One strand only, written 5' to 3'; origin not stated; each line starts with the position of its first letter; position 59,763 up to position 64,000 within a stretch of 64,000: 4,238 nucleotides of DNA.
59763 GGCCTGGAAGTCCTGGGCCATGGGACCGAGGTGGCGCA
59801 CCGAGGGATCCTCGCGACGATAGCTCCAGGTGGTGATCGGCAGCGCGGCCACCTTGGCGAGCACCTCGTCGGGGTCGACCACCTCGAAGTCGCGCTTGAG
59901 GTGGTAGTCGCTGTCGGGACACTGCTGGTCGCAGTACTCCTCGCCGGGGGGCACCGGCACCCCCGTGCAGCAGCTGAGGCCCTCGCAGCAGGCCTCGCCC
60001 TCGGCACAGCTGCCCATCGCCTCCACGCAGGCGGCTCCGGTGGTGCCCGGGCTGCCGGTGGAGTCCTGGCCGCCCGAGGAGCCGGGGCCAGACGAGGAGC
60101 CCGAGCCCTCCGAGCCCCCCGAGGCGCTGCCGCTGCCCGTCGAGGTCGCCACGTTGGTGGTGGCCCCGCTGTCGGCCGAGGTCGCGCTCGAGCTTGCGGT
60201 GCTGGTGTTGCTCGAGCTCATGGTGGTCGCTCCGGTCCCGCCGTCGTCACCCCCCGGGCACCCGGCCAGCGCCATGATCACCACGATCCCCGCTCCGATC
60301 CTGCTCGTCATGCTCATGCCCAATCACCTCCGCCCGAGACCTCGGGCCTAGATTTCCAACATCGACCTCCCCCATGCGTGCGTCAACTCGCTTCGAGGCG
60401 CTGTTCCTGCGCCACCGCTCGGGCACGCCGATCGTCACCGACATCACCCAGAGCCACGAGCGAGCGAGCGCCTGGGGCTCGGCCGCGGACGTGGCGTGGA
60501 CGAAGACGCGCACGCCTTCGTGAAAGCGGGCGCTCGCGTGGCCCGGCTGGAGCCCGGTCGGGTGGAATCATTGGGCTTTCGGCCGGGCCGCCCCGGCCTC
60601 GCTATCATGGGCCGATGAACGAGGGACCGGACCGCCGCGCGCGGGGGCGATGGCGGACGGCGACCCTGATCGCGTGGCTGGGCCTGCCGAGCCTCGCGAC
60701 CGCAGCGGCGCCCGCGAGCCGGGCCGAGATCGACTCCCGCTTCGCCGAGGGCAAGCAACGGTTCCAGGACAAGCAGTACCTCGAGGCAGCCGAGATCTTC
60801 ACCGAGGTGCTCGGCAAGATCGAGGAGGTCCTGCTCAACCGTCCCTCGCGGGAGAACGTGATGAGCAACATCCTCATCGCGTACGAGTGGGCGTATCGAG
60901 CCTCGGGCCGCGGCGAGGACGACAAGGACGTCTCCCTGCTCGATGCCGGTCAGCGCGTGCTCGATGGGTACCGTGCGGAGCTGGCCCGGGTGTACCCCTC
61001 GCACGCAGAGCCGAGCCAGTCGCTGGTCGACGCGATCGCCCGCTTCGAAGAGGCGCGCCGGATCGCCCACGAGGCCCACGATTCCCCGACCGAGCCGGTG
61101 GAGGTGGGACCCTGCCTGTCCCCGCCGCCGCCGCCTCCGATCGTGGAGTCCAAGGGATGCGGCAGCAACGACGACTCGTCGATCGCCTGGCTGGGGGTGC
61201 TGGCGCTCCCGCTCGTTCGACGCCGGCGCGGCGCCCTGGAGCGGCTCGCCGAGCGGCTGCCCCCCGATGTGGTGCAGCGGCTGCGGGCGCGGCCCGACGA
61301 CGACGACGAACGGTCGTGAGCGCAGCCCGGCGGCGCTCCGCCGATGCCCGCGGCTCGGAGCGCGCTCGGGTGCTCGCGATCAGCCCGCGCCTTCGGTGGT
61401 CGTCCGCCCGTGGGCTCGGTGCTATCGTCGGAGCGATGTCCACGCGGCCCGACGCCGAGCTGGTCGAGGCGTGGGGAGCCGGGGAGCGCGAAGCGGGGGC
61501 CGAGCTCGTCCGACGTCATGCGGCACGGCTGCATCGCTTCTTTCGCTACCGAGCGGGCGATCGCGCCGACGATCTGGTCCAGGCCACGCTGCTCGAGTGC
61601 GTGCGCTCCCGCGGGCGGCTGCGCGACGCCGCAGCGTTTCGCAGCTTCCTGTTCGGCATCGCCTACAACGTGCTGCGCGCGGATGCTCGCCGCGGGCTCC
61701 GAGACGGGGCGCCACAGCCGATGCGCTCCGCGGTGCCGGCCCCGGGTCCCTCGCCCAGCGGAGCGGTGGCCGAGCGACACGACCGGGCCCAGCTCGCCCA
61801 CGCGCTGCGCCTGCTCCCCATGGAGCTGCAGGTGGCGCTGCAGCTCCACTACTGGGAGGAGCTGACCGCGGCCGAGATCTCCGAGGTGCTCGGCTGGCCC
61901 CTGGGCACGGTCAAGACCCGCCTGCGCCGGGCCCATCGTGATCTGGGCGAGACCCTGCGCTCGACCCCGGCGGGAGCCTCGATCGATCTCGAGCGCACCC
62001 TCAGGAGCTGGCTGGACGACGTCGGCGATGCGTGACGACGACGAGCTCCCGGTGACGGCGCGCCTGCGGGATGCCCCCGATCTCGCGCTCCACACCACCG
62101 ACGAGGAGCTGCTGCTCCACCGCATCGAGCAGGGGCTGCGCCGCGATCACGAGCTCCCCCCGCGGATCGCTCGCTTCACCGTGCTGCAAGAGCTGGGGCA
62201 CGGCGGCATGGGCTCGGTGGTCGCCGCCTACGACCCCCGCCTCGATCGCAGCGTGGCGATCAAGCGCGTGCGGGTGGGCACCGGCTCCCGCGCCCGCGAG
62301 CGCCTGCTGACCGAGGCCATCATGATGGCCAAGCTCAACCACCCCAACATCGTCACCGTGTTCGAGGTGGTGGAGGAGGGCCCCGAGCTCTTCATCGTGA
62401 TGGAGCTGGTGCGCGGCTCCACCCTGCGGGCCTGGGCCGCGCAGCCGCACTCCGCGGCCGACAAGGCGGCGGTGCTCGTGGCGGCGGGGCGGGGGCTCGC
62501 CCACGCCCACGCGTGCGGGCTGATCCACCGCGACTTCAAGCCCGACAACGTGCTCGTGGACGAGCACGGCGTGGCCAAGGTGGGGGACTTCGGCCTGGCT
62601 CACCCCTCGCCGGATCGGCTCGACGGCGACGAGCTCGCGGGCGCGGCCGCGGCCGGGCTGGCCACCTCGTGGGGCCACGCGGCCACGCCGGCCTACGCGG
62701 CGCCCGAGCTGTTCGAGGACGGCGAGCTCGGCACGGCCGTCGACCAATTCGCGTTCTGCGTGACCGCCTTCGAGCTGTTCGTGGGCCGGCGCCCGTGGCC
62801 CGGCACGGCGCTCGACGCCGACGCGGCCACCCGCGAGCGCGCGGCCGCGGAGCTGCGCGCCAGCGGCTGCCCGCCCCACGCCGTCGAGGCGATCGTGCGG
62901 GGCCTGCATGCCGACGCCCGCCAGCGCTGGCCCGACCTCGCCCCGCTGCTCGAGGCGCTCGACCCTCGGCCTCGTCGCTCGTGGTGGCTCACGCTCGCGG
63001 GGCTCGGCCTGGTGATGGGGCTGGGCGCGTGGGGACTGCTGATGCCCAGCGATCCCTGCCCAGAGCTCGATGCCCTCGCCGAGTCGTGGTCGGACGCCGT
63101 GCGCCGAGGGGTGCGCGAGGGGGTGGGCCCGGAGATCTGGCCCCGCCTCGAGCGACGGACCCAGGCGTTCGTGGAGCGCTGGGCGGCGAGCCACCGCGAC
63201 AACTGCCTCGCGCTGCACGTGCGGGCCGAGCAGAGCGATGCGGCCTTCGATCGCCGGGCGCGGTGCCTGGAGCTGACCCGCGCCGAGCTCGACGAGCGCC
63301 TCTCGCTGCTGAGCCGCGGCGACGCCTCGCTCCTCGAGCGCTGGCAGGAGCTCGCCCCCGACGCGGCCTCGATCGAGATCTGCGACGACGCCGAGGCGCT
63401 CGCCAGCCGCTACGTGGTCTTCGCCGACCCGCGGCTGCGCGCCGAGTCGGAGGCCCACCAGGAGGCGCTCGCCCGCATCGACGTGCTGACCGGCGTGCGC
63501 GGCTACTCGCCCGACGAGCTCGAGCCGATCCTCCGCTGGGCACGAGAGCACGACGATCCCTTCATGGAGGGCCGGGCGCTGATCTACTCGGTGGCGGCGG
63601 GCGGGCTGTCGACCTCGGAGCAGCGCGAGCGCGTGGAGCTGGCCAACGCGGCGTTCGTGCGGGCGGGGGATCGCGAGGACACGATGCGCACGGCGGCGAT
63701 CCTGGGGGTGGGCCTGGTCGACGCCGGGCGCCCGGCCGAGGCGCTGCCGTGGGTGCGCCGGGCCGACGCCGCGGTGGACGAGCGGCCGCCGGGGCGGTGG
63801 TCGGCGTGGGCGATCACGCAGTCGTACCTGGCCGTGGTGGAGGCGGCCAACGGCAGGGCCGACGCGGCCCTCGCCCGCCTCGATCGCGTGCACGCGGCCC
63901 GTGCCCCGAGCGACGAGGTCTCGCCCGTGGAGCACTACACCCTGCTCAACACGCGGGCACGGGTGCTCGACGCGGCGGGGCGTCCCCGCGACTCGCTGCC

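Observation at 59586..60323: Lipoprotein carrying a phage-tailspike-type (S74) intramolecular chaperone domain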

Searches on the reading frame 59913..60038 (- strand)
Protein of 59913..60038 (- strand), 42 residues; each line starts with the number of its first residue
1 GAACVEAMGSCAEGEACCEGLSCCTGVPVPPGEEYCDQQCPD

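Call 42: predict_structure(alignment_id=A3)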
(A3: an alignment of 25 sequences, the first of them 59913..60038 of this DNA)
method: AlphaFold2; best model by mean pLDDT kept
length: 42 residues; sequences in the alignment: 25
mean_pLDDT: 88.9   pTM: 0.61
mean pLDDT of the five models: 88.9, 88.3, 87.2, 86.7, 85.8
residues with pLDDT >= 90: 25; 70-90: 15; 50-70: 2; < 50: 0
segments of 3 or more residues with pLDDT < 50: none
pLDDT, mean of each block of 10 residues (from residue 1): 85 91 90 91 80
secondary structure, 60 per line:
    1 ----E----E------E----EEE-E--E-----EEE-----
elements in order: E22-24 E35-37

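Call 44: search_protein_representatives(alignment_id=A3)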
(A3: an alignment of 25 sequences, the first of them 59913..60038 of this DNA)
Query: 25 sequences, 42 profile positions. Proteins with E-value up to 0.001 (for the whole library): 84; up to 1e-10: 28; up to 1e-30: 0. The best 84 are listed.
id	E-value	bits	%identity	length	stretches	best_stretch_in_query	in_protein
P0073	1.1e-14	70.3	-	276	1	1-42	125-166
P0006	8.1e-14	67.6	-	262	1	1-42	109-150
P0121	6.2e-13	64.8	-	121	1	2-42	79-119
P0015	7.0e-13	64.6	-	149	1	6-42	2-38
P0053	7.5e-13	64.5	-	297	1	1-42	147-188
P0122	7.8e-13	64.5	-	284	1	3-42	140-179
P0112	1.1e-12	64.0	-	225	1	2-42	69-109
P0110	1.7e-12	63.4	-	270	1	1-42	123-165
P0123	5.3e-12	61.8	-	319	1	2-42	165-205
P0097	6.5e-12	61.5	-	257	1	2-41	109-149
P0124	6.7e-12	61.5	-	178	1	2-42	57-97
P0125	6.9e-12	61.4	-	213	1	2-42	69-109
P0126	7.6e-12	61.3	-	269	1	3-42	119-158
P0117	9.6e-12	61.0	-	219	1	3-42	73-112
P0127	1.1e-11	60.8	-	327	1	1-42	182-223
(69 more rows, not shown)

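Call 46: fold_search(model_id=the predicted structure, library=pdb)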
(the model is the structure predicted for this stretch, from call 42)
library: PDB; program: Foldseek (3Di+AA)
matches with E <= 10: 36; with E <= 0.001: 0
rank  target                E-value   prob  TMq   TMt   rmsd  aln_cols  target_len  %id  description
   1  4fz1_D                3.9e-01  0.89  0.62  0.71   2.8        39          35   28  Crystal structure of acid-sensing ion channel in complex with psalmotoxin 1 at high pH (released 2012-08-01)
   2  2mqu_MODEL_1_A        6.3e-01  0.60  0.53  0.61   3.3        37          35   30  Spatial structure of Hm-3, a membrane-active spider toxin affecting sodium channels (released 2014-11-05)
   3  3j5q_A                8.3e-01  0.72  0.55  0.71   2.5        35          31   28  Structure of TRPV1 ion channel in complex with DkTx and RTX determined by single particle electron cryo-microscopy (released 2013-12-04)
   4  2kgu_MODEL_1_A        8.9e-01  0.84  0.66  0.77   2.0        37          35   24  Spatial structure of purotoxin-1 in water (released 2010-03-31)
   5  5irx_E                9.5e-01  0.72  0.58  0.36   1.8        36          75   28  Structure of TRPV1 in complex with DkTx and RTX, determined in lipid nanodisc (released 2016-05-25)
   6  1koz_MODEL_1_A        9.5e-01  0.41  0.47  0.52   3.2        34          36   29  SOLUTION STRUCTURE OF OMEGA-GRAMMOTOXIN SIA (released 2002-08-28)
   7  2n3p_MODEL_1_A        1.2e+00  0.44  0.51  0.62   2.6        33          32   39  SOLUTION NMR STRUCTURE of ASTEROPSIN G from MARINE SPONGE ASTEROPUS (released 2016-06-08)
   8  8uwf_MODEL_1_A        1.3e+00  0.33  0.50  0.53   3.4        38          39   26  NMR structure of the funnel-web spider toxin Hc3a (released 2024-03-13)
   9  1h59_B                1.3e+00  0.54  0.59  0.56   2.8        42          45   24  Complex of IGFBP-5 with IGF-I (released 2002-05-16)
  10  2m9l_MODEL_1_A        1.3e+00  0.44  0.49  0.58   3.3        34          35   24  Solution structure of protoxin-1 (released 2014-04-30)
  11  6xyi_MODEL_1_A        1.3e+00  0.44  0.57  0.57   3.6        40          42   22  NMR solution structure of alpha-AnmTX- Ms11a-3 (Ms11a-3) (released 2021-02-10)
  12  6cuc_MODEL_1_A        1.4e+00  0.66  0.63  0.37   1.6        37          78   27  Solution structure of double knot toxin (DkTx) (released 2019-03-27)
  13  2n9z_MODEL_1_A        1.6e+00  0.41  0.59  0.59   3.6        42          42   19  Solution structure of K1 lobe of double-knot toxin (released 2016-03-02)
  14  1ag7_MODEL_1_A        2.0e+00  0.13  0.31  0.37   2.4        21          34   38  CONOTOXIN GS, NMR, 20 STRUCTURES (released 1998-04-08)
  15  9ep7_MODEL_1_A        2.3e+00  0.35  0.54  0.63   2.6        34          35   32  Poecitoxin-1a from Poecilotheria subfusca spider, a new potent peptide blocker of the human Cav1.2 channel sub (released 2025-03-26)
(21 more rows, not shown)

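Call 49: search_protein_families(library=pfam, alignment_id=A3, max_evalue=1)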
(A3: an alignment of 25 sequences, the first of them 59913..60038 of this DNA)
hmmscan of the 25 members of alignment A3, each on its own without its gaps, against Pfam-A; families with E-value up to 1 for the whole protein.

A. member 1, window:59913-60038:- (42 aa): 2 families
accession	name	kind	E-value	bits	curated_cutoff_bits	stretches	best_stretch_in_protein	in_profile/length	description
PF07740.17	Toxin_12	-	0.0032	18.5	21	1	3-25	1-23/30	Ion channel inhibitory toxin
PF07137.17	VDE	-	0.56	10.1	25.7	1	3-42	8-47/242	VDE lipocalin domain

B. families by the number of members that match (of 25 scanned): 5 families
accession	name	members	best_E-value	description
PF17557.7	Conotoxin_I2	14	0.0018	I2-superfamily conotoxins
PF07740.17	Toxin_12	7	0.0032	Ion channel inhibitory toxin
PF09889.16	DUF2116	7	0.022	Probable treble clef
PF07137.17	VDE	3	0.14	VDE lipocalin domain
PF05394.16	AvrB_AvrC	1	0.082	Avirulence protein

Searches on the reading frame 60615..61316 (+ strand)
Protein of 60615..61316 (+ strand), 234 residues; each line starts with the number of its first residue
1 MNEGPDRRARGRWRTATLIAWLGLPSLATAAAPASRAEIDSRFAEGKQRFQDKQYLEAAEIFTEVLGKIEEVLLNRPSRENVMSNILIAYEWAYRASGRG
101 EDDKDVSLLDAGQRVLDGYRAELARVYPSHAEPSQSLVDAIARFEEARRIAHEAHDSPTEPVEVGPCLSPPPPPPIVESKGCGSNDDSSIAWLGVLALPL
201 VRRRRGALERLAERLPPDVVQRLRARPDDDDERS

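Call 14: search_protein_families(library=pfam, proteins=[window:60615-61316:+], max_evalue=0.01)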
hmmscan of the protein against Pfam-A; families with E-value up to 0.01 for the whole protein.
seq(234 aa): 0 families

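Call 15: search_protein_families(library=ncbifam, proteins=[window:60615-61316:+], max_evalue=0.1)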
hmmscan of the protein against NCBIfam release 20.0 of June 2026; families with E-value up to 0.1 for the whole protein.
seq(234 aa): 1 family
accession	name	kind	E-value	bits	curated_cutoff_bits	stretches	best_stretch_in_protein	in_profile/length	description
TIGR03901.2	MYXO-CTERM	domain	0.021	15.2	20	1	181-205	5-33/34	MYXO-CTERM sorting domain-containing protein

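Call 61: search_protein_families(library=phrogs, proteins=[window:60615-61316:+], max_evalue=0.001)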
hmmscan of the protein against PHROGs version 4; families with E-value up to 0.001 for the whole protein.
seq(234 aa): 0 families

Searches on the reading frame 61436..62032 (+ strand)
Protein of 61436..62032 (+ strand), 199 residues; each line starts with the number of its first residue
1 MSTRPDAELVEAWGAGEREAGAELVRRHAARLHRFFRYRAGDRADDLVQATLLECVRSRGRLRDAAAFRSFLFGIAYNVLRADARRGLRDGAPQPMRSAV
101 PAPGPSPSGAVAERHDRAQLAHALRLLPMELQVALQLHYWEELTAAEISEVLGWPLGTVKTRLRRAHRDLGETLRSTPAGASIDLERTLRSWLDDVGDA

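Call 14: search_protein_families(library=pfam, proteins=[window:61436-62032:+], max_evalue=0.01)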
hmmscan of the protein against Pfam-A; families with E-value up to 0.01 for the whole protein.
seq(199 aa): 5 families
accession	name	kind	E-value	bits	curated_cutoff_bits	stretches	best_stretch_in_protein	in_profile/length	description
PF08281.18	Sigma70_r4_2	-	1.3e-12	47.6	25.7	1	118-167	2-51/54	Sigma-70, region 4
PF04545.22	Sigma70_r4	-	2.5e-08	33.7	24.1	1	124-168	2-46/50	Sigma-70, region 4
PF04542.20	Sigma70_r2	-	3.2e-07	30.5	24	1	24-86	1-67/71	Sigma-70 region 2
PF15177.11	IL28A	-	0.0059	16.9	27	1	114-195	46-122/157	Interleukin-28A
PF13412.12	HTH_24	-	0.0084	16.1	21.9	0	143-166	18-41/48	Winged helix-turn-helix DNA-binding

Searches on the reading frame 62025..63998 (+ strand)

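Call 14: search_protein_families(library=pfam, proteins=[window:62025-63998:+], max_evalue=0.01)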
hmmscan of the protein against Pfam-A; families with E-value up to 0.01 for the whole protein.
window:62025-63998:+ (658 aa): 4 families
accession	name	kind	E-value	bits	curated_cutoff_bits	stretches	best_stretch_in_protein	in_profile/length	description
PF00069.31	Pkinase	-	5.2e-39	134.7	31.7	1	51-265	1-204/263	Protein kinase domain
PF07714.23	PK_Tyr_Ser-Thr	-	2.8e-32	112.5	23.1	1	53-303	3-249/258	Protein tyrosine and serine/threonine kinase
PF06293.20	Kdo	-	0.00065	19.6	21.3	1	84-182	53-155/207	Lipopolysaccharide kinase (Kdo/WaaP) family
PF13424.12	TPR_12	-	0.0049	17.5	30.1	0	596-656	3-63/77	Tetratricopeptide repeat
